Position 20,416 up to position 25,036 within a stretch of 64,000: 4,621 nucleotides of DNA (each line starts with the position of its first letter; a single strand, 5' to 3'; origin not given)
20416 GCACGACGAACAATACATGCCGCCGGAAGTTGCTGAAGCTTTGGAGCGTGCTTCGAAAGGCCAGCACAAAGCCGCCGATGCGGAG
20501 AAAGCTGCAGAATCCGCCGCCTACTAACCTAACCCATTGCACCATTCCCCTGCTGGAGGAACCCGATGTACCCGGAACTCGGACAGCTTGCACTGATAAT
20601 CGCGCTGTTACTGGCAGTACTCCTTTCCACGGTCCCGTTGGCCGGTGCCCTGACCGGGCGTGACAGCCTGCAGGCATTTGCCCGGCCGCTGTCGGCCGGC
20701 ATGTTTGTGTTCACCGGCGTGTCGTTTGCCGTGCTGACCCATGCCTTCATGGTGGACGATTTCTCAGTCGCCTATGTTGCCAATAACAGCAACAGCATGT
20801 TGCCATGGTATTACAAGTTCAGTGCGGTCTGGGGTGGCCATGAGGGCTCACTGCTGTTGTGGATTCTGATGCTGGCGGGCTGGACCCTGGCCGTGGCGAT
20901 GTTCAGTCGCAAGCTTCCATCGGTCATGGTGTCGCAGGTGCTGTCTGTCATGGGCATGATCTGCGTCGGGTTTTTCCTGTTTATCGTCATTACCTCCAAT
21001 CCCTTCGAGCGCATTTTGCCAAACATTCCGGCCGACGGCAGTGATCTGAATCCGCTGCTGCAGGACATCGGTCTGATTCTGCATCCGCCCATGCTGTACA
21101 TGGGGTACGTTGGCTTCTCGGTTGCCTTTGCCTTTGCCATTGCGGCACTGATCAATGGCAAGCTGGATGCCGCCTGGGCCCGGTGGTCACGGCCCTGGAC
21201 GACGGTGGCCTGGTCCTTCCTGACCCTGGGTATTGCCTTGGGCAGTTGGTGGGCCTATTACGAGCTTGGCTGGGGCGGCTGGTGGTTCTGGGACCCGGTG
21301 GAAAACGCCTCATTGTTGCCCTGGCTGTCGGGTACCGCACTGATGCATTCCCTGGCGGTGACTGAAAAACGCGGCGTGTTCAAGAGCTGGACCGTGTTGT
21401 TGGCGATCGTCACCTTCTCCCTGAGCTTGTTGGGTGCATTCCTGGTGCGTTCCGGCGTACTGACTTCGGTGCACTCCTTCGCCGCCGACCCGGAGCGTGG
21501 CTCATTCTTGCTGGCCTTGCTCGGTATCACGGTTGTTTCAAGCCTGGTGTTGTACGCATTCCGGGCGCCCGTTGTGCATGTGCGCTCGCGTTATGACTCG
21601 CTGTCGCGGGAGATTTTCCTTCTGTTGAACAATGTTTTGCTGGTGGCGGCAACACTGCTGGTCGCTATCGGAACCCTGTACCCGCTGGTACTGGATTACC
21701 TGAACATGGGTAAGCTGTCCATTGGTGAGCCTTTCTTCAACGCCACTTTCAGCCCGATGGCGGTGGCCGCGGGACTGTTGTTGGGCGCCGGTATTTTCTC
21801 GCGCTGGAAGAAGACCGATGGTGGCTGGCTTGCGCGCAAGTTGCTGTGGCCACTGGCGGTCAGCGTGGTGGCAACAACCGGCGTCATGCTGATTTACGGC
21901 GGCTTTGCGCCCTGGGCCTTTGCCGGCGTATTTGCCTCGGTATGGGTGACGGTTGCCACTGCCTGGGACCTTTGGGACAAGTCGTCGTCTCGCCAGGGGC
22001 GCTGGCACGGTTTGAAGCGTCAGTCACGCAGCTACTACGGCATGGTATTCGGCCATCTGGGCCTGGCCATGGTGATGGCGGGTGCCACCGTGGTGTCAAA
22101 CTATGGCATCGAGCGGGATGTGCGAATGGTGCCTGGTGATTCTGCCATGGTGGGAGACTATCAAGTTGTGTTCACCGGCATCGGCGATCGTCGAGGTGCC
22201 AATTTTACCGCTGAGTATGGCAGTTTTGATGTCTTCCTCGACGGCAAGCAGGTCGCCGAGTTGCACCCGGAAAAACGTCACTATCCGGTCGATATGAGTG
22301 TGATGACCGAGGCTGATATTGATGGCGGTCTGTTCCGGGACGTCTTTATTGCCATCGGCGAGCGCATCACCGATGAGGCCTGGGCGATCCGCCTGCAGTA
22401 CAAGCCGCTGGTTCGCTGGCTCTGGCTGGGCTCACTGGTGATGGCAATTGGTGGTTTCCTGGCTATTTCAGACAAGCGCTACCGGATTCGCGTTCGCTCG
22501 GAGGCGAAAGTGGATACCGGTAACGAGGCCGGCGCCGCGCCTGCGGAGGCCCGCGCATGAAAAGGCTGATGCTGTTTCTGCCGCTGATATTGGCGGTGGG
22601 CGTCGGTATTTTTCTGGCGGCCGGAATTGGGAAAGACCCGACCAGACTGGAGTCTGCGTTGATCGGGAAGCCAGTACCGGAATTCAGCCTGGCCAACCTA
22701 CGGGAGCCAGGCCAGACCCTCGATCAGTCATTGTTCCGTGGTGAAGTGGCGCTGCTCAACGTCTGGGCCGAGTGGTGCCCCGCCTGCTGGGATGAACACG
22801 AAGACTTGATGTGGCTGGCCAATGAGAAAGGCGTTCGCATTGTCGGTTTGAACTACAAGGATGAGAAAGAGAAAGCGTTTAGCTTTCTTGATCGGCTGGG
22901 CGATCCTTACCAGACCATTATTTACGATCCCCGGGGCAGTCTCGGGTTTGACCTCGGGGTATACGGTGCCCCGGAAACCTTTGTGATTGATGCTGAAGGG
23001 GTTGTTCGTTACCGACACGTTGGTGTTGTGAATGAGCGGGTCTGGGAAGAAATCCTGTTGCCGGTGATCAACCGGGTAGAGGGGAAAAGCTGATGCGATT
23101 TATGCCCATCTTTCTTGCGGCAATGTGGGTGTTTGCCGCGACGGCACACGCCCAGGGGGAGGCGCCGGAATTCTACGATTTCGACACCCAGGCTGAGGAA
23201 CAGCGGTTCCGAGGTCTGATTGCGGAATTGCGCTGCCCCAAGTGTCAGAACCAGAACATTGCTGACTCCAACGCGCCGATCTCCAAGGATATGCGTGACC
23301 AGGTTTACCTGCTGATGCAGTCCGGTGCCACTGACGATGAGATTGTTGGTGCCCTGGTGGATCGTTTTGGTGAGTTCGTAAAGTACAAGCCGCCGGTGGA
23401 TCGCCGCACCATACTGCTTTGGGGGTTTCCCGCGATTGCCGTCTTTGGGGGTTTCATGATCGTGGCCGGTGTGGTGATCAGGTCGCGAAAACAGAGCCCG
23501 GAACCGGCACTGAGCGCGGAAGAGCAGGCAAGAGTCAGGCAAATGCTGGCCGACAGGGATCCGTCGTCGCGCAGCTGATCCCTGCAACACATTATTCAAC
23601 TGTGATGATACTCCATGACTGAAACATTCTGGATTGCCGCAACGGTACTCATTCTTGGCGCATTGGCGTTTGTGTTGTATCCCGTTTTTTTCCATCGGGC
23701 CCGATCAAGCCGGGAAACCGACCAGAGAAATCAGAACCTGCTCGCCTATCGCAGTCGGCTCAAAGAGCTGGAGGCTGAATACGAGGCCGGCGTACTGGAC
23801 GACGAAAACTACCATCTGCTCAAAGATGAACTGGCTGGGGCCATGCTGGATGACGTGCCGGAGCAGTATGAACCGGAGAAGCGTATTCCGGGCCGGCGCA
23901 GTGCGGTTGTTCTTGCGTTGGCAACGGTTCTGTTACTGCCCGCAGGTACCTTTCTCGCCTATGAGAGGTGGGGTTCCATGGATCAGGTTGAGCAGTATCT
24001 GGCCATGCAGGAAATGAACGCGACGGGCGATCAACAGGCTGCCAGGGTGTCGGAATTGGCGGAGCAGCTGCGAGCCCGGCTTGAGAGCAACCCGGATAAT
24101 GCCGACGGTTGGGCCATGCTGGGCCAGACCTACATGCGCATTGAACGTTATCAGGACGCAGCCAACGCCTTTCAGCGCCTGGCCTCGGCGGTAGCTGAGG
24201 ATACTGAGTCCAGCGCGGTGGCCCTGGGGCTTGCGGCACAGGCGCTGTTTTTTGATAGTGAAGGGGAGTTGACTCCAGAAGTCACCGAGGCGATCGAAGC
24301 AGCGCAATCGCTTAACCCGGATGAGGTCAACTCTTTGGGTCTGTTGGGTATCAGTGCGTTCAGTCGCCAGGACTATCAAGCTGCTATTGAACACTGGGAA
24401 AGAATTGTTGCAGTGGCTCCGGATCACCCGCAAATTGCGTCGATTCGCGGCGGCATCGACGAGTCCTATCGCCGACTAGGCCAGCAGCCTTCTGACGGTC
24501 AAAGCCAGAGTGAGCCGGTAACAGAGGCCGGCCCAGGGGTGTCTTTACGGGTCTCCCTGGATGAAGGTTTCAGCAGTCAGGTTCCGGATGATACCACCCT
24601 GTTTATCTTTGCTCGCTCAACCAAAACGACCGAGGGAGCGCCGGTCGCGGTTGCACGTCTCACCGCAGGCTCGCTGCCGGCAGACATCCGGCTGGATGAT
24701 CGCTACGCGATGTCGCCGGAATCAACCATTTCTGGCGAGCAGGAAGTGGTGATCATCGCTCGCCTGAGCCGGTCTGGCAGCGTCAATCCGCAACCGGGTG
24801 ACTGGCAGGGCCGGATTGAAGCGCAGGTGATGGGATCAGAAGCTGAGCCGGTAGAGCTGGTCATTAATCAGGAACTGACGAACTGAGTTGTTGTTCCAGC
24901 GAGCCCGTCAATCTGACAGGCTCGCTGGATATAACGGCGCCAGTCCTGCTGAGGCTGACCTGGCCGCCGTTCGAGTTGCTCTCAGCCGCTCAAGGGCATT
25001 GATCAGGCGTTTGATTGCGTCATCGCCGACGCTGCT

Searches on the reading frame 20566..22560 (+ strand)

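Call 8: search_protein_families(library=pfam, proteins=[window:20566-22560:+], max_evalue=0.01)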
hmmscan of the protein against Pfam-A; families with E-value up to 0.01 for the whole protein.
window:20566-22560:+ (664 aa): 2 families
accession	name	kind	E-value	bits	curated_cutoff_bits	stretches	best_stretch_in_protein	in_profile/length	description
PF16327.10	CcmF_C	-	8.9e-113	377.2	28.7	1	316-637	1-323/323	Cytochrome c-type biogenesis protein CcmF C-terminal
PF01578.25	Cytochrom_C_asm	-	9.6e-56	189.2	29.9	1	89-296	1-206/212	Cytochrome C assembly protein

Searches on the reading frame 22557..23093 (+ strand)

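Call 8: search_protein_families(library=pfam, proteins=[window:22557-23093:+], max_evalue=0.01)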
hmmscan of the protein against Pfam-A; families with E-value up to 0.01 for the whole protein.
window:22557-23093:+ (178 aa): 4 families
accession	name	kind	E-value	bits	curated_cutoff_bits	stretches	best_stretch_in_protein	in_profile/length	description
PF08534.16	Redoxin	-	2.8e-24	86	26.6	1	37-160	3-138/148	Redoxin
PF00578.27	AhpC-TSA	-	4.7e-16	59.3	26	1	36-152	1-123/124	AhpC/TSA family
PF13098.12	Thioredoxin_2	-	0.0042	17.8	27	1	63-166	6-103/104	Thioredoxin-like domain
PF13905.12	Thioredoxin_8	-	0.0069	17.1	27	1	62-148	1-92/94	Thioredoxin-like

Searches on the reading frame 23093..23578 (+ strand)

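Call 8: search_protein_families(library=pfam, proteins=[window:23093-23578:+], max_evalue=0.01)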
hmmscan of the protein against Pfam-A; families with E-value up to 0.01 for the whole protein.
window:23093-23578:+ (161 aa): 1 family
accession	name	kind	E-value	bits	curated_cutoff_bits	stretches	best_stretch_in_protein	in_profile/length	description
PF03918.19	CcmH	-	1.5e-47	160.9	25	1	12-152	5-143/143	Cytochrome C biogenesis protein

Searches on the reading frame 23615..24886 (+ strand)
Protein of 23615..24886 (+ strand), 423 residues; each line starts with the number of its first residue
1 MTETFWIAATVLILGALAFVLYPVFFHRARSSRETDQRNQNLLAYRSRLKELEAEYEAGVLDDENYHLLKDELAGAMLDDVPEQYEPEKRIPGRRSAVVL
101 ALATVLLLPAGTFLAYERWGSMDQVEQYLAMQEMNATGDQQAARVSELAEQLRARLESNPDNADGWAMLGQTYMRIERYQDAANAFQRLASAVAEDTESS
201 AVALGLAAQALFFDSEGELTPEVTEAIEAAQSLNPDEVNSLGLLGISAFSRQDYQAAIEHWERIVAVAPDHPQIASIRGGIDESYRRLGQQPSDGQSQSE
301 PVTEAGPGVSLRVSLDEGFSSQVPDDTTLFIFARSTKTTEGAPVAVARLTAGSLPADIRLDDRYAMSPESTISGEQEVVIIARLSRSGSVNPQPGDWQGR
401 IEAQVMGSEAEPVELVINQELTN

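Call 8: search_protein_families(library=pfam, proteins=[window:23615-24886:+], max_evalue=0.01)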
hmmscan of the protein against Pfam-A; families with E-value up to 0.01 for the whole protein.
window:23615-24886:+ (423 aa): 15 families
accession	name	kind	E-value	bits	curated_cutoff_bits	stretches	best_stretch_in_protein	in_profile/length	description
PF23892.1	Ig_CycH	-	2.7e-29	101.5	27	1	310-418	2-108/108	Cytochrome c-type biogenesis protein H Ig-like domain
PF23914.1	TPR_CcmH_CycH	-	7e-20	71.9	42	1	130-270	16-153/158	Cytochrome c-type biogenesis protein H TPR domain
PF07719.23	TPR_2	-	9.1e-10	38.3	27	2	163-189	1-27/34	Tetratricopeptide repeat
PF00515.34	TPR_1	-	3.5e-08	33.4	27.8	1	240-271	3-34/34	Tetratricopeptide repeat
PF13424.12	TPR_12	-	1.2e-07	32.2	30.1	1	239-291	4-61/77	Tetratricopeptide repeat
PF14559.12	TPR_19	-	1.7e-07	31.9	25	1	152-198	14-60/68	Tetratricopeptide repeat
PF13432.12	TPR_16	-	2.4e-07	31.5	32.7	1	149-192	17-60/65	Tetratricopeptide repeat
PF13371.12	TPR_9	-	5.9e-06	26.7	35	0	225-278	16-69/73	Tetratricopeptide repeat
PF13428.12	TPR_14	-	6.4e-06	26.8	23.5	0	164-198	2-36/44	Tetratricopeptide repeat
PF13431.12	TPR_17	-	1.6e-05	25.2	24.4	1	156-182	6-32/34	Tetratricopeptide repeat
PF13176.12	TPR_7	-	0.0003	21.1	27.9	1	167-198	3-33/36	Tetratricopeptide repeat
PF13174.12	TPR_6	-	0.0016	19.4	26.3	0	244-270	6-32/33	Tetratricopeptide repeat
PF13181.12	TPR_8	-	0.0025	18.3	25.7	0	163-189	1-27/34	Tetratricopeptide repeat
PF13414.12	TPR_11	-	0.0053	16.9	26.8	0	156-175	21-40/42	TPR repeat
PF19964.5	EAD11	-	0.0059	17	26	1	33-79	28-74/80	Effector-associated domain 11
